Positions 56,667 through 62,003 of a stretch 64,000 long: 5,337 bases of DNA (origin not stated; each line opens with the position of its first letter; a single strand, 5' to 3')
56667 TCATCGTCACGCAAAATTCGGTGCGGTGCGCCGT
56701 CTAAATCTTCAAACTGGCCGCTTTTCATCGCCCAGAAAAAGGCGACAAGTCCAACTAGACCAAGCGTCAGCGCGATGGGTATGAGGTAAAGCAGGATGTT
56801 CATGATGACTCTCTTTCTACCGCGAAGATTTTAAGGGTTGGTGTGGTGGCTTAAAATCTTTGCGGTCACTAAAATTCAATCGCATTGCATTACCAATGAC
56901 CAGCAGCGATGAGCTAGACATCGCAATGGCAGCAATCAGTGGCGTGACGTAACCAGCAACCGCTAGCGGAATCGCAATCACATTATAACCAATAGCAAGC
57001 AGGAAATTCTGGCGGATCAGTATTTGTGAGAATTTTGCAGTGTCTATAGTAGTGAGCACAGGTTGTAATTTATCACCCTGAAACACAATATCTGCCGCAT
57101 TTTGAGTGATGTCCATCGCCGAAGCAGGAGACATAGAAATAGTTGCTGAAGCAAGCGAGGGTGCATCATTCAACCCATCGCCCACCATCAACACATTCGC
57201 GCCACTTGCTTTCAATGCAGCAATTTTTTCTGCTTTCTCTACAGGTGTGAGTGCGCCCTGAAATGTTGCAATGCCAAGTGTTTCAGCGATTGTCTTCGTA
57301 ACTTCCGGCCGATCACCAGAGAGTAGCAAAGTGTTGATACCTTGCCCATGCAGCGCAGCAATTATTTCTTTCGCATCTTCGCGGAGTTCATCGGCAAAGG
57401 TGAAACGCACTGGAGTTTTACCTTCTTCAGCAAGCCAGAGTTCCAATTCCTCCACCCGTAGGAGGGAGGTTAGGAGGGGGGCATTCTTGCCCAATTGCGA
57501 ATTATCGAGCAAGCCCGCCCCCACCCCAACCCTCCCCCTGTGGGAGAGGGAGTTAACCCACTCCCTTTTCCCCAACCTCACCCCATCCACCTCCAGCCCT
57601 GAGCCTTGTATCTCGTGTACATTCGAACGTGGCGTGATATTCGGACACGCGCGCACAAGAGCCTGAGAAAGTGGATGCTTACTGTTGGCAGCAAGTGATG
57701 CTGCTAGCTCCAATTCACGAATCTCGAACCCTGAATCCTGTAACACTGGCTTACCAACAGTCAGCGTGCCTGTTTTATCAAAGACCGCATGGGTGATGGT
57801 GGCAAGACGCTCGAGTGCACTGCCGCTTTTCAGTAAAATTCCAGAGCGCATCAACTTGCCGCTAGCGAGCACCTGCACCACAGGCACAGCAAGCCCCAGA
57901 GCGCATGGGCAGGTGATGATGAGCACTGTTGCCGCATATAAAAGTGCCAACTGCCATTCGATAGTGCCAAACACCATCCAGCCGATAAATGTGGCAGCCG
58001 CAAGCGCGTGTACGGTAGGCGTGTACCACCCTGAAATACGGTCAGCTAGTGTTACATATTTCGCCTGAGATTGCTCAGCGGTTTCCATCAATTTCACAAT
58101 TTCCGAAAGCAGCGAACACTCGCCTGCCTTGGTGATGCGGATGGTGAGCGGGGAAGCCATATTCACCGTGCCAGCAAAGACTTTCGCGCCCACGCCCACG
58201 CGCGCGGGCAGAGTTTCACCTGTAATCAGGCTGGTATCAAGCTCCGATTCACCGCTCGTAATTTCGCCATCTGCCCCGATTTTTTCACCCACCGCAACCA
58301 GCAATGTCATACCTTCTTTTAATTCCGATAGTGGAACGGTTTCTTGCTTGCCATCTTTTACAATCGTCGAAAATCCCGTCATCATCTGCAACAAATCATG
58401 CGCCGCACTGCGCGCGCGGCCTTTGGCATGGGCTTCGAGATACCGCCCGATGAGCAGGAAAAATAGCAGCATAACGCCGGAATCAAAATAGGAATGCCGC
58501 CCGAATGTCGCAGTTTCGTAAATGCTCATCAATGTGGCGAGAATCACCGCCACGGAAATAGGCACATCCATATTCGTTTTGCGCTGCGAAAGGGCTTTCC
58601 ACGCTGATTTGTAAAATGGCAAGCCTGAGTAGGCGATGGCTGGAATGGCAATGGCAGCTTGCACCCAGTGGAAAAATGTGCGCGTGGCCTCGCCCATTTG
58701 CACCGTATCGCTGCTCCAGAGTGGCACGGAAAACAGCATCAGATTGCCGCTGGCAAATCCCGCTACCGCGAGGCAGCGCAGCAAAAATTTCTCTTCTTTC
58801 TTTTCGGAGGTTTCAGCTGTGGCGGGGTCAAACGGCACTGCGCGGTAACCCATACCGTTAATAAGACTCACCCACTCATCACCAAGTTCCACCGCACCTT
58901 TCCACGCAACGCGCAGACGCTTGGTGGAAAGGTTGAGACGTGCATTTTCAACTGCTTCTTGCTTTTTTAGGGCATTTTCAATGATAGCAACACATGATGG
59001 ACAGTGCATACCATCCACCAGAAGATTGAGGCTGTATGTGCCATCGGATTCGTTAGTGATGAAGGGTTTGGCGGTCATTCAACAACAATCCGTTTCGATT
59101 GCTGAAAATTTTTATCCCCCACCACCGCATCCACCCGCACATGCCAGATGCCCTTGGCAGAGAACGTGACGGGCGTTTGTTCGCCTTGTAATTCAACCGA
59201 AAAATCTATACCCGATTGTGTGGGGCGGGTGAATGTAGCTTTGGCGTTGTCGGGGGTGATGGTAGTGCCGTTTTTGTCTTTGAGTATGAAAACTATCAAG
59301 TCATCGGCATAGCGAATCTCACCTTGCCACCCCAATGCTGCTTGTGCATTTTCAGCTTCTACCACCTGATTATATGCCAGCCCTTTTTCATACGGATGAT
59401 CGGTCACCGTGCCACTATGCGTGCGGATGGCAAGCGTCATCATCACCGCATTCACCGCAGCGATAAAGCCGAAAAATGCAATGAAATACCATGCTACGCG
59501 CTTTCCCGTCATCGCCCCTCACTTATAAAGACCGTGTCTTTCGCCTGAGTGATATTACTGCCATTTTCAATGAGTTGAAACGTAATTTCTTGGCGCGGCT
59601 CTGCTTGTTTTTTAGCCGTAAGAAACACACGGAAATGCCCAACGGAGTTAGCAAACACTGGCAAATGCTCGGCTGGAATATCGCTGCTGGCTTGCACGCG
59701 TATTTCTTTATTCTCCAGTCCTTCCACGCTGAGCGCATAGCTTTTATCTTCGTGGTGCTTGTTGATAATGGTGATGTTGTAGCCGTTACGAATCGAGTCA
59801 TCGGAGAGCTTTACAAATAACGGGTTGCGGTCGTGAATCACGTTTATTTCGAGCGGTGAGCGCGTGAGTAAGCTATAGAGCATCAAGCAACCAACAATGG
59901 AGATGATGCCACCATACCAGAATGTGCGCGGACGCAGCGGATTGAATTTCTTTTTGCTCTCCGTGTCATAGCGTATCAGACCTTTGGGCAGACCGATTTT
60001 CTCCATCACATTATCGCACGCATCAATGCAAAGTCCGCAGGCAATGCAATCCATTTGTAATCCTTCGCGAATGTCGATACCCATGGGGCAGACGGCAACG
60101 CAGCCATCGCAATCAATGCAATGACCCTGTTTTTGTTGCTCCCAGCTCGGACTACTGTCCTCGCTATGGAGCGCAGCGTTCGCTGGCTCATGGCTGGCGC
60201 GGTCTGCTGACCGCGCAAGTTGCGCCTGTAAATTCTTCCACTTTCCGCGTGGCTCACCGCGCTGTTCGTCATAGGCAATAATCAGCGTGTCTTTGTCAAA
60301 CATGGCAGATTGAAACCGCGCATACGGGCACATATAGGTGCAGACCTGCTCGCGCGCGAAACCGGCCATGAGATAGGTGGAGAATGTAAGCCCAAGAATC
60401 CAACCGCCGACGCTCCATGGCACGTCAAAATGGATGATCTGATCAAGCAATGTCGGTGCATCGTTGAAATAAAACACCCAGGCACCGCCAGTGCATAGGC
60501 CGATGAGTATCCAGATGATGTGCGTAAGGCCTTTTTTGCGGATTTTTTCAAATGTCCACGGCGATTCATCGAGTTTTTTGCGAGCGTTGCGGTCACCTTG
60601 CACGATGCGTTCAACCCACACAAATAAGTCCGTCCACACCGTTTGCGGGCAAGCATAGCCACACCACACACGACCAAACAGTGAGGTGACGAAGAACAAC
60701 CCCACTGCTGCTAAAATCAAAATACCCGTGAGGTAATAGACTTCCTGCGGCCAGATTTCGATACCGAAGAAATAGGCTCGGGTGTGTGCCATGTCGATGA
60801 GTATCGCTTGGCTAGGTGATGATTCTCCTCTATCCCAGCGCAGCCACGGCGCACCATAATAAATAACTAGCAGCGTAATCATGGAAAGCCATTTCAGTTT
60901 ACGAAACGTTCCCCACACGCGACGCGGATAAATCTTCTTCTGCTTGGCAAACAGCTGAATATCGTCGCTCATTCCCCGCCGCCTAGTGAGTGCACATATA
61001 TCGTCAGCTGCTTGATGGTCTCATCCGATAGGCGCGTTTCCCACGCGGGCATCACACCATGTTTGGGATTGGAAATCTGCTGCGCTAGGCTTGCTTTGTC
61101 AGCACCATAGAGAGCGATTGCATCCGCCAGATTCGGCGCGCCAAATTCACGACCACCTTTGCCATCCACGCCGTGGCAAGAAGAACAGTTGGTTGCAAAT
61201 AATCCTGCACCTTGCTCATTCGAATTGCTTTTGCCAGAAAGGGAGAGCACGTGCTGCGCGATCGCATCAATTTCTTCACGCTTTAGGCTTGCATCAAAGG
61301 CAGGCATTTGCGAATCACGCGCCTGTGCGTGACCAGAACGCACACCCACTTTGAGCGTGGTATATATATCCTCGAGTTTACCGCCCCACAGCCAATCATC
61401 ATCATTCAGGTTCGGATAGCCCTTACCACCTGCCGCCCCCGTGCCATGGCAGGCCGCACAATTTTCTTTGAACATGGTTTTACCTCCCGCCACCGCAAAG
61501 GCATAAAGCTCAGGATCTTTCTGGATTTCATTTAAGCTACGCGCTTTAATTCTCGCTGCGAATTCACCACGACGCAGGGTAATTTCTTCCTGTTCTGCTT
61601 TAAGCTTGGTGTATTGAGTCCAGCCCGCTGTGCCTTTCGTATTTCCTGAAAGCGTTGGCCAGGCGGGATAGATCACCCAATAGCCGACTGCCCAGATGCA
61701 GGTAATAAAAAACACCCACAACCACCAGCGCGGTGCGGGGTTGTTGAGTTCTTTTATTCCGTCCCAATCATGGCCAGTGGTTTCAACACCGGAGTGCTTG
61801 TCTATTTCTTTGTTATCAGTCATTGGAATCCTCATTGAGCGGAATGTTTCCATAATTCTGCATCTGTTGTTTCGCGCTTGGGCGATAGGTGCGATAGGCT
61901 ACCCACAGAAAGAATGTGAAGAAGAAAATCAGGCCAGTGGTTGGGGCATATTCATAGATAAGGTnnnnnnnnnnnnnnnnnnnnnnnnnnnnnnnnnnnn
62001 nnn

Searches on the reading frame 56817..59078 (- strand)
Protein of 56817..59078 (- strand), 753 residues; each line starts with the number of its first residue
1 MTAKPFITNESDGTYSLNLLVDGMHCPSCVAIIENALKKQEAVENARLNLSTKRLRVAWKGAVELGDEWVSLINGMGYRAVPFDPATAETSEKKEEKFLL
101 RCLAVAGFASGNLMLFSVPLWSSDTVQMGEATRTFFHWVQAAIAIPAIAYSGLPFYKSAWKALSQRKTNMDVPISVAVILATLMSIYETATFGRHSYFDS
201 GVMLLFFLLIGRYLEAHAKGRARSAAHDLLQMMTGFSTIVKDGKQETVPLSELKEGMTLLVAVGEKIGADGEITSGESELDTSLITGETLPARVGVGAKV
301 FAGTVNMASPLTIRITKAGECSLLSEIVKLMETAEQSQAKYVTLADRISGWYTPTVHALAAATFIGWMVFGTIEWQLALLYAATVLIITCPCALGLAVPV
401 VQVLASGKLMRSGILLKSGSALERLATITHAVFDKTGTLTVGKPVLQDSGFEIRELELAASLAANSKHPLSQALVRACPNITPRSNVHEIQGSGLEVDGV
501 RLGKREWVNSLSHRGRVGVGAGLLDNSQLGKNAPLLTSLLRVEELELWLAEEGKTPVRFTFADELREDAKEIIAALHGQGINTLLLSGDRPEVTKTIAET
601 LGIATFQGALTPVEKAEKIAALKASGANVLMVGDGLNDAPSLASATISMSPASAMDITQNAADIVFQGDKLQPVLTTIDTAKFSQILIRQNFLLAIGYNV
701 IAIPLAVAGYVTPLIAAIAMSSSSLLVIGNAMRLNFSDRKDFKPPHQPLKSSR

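Call 13: search_protein_families(library=pfam, proteins=[window:56817-59078:-], max_evalue=0.00001)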
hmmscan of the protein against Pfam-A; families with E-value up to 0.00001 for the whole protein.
window:56817-59078:- (753 aa): 3 families
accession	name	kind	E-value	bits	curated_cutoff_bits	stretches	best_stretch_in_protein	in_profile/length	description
PF00122.25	E1-E2_ATPase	-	1.5e-43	148.8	28.1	1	237-411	7-180/181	E1-E2 ATPase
PF00702.32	Hydrolase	-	6.8e-26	92.3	26.4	1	430-645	3-190/191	haloacid dehalogenase-like hydrolase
PF00403.32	HMA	-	2.4e-08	34.7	24.8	1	20-62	3-45/62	Heavy-metal-associated domain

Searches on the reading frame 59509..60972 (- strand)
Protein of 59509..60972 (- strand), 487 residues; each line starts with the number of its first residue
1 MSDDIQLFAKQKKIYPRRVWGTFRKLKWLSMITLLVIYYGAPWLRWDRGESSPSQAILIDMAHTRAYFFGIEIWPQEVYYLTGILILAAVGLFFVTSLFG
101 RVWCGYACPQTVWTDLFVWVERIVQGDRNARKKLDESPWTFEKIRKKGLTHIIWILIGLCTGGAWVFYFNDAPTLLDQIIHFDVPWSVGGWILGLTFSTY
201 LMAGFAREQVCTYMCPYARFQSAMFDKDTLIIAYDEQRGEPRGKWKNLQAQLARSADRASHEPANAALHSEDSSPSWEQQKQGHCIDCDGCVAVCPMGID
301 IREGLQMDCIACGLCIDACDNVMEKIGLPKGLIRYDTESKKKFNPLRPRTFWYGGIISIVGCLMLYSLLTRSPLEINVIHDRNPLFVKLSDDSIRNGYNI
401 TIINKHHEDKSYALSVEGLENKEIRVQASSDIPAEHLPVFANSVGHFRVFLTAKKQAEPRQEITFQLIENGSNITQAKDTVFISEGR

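Call 13: search_protein_families(library=pfam, proteins=[window:59509-60972:-], max_evalue=0.00001)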
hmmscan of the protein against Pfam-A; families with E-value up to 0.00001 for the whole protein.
window:59509-60972:- (487 aa): 5 families
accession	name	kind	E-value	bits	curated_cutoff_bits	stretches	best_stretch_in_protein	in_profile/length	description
PF13746.11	Fer4_18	-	2.5e-42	144.1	27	2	274-337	50-113/114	4Fe-4S dicluster domain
PF11614.14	FixG_C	-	6.6e-28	97.7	25.6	1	364-484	1-118/119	IG-like fold at C-terminal of FixG, putative oxidoreductase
PF12801.12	Fer4_5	-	4.6e-08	33.3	22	1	84-122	4-43/48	4Fe-4S binding domain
PF13187.11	Fer4_9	-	1.2e-06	28.9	27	0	267-298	34-50/52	4Fe-4S dicluster domain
PF13183.11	Fer4_8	-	1.6e-06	29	27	0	210-299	10-68/68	4Fe-4S dicluster domain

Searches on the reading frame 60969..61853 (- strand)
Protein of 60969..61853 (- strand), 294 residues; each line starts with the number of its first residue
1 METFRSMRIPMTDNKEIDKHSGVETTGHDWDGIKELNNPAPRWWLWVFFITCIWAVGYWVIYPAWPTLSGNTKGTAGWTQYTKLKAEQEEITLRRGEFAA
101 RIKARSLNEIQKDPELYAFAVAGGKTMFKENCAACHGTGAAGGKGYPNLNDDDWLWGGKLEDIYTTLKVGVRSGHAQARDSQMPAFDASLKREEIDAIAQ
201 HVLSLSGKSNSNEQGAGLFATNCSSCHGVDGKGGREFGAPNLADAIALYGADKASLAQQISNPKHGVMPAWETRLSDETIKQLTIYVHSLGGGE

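Call 13: search_protein_families(library=pfam, proteins=[window:60969-61853:-], max_evalue=0.00001)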
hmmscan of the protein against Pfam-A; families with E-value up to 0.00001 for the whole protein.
window:60969-61853:- (294 aa): 3 families
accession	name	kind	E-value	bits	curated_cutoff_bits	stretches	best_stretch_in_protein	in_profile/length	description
PF13442.11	Cytochrome_CBB3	-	1.6e-27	96.1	27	2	212-287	3-68/68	Cytochrome C oxidase, cbb3-type, subunit III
PF14715.11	FixP_N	-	1e-24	86.4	24.9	1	22-67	1-46/48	N-terminal domain of cytochrome oxidase-cbb3, FixP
PF00034.26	Cytochrom_C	-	2e-23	84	21.3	2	122-206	2-90/90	Cytochrome c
